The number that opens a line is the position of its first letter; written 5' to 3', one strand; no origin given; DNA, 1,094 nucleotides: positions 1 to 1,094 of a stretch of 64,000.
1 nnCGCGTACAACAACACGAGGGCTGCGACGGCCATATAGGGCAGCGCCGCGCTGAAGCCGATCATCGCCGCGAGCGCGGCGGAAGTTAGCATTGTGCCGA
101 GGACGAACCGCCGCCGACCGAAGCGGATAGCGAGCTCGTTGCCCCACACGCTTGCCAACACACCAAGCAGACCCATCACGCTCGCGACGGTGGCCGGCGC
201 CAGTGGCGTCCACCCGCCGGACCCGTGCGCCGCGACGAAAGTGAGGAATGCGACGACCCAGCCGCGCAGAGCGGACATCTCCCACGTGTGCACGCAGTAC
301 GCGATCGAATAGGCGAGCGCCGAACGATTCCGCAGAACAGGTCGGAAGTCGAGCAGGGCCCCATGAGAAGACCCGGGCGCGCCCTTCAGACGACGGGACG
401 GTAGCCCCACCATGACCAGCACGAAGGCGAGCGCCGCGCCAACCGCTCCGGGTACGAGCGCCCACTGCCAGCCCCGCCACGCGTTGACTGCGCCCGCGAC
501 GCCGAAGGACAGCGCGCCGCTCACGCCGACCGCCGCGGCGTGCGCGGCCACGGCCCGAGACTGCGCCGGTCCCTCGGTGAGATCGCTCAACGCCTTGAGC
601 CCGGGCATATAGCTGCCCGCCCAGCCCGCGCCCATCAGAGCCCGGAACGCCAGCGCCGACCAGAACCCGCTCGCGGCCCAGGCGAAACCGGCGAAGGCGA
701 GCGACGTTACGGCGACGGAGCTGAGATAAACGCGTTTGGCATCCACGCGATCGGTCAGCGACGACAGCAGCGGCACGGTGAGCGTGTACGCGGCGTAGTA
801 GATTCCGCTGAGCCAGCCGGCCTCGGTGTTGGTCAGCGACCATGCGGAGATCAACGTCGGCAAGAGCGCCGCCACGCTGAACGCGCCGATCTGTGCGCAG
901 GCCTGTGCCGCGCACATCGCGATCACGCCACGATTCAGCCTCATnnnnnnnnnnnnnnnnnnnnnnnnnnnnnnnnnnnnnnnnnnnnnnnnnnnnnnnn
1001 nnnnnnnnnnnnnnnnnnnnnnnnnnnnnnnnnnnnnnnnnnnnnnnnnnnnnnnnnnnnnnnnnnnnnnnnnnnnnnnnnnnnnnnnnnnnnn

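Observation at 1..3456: marR - GNAT - PAT-type GNAT - MFS string divergent from arsM: an organoarsenical (arsinothricin-type) resistance-like module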

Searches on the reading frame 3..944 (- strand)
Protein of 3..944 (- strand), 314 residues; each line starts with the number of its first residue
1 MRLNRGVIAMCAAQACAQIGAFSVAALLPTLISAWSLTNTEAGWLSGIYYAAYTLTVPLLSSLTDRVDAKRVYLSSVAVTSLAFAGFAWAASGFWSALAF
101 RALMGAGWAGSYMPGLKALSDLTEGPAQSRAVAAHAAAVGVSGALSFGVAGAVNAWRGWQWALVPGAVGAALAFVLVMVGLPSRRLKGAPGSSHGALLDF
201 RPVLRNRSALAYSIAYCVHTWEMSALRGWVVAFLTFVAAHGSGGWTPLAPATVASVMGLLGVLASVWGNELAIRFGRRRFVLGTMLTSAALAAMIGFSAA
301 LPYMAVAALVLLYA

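Call 7: search_protein_families(library=pfam, proteins=[window:3-944:-], max_evalue=0.001)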
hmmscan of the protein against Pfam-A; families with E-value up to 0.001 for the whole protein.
window:3-944:- (314 aa): 1 family
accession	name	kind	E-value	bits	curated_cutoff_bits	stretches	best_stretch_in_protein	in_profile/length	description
PF07690.21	MFS_1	-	6.4e-27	94.8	33.4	1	11-311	2-301/347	Major Facilitator Superfamily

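Call 8: search_protein_families(library=ncbifam, proteins=[window:3-944:-], max_evalue=0.001)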
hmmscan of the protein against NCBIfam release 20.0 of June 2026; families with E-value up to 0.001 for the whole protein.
window:3-944:- (314 aa): 5 families
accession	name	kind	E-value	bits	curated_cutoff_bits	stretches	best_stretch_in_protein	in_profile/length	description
TIGR00881.1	2A0104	subfamily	8.2e-11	41.5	407.75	1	25-190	15-181/379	phosphoglycerate transporter protein PgtP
TIGR00880.1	2_A_01_02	superfamily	7.3e-07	29.4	131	1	48-182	5-139/141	multidrug resistance protein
TIGR00893.1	2A0114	subfamily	4.8e-06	25.8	395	1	33-312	22-322/399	D-galactonate transporter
TIGR00895.1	2A0115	subfamily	2.4e-05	23.4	418.55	1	24-182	36-193/398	aromatic acid/H+ symport family MFS transporter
TIGR00792.1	gph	subfamily_domain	4.9e-05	22.2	231.35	0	131-310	142-320/437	glycoside-pentoside-hexuronide (GPH):cation symporter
